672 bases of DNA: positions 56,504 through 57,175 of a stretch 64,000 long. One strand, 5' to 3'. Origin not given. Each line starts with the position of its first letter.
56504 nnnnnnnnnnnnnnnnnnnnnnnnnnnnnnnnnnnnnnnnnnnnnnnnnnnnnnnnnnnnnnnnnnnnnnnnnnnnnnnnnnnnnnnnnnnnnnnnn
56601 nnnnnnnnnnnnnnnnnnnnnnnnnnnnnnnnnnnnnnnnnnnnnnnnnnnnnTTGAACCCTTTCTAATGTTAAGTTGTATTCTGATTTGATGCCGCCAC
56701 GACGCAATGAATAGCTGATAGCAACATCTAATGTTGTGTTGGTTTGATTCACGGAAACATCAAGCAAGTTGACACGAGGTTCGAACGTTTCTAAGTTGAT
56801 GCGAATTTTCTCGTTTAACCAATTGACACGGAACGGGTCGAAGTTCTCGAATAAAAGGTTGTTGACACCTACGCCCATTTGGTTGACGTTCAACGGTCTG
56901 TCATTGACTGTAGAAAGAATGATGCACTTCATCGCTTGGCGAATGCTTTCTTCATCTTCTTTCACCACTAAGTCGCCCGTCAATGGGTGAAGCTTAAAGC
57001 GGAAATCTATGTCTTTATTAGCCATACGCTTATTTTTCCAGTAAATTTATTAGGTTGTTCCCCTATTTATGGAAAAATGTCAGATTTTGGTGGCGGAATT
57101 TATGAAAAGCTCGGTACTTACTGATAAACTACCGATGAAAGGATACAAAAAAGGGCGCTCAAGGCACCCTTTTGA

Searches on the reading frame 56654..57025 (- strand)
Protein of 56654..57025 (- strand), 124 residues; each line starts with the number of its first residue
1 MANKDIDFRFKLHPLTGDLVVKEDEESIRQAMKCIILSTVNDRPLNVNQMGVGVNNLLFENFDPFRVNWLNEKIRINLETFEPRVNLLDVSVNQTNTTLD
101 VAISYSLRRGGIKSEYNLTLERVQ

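Call 58: search_protein_families(library=pfam, proteins=[window:56654-57025:-], max_evalue=0.01)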
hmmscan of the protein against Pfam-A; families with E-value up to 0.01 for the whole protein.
window:56654-57025:- (124 aa): 1 family
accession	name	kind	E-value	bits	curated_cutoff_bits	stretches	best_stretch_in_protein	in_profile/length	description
PF04965.19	GPW_gp25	-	1.2e-10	41.5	27.2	1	23-109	2-93/96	Baseplate wedge protein gp25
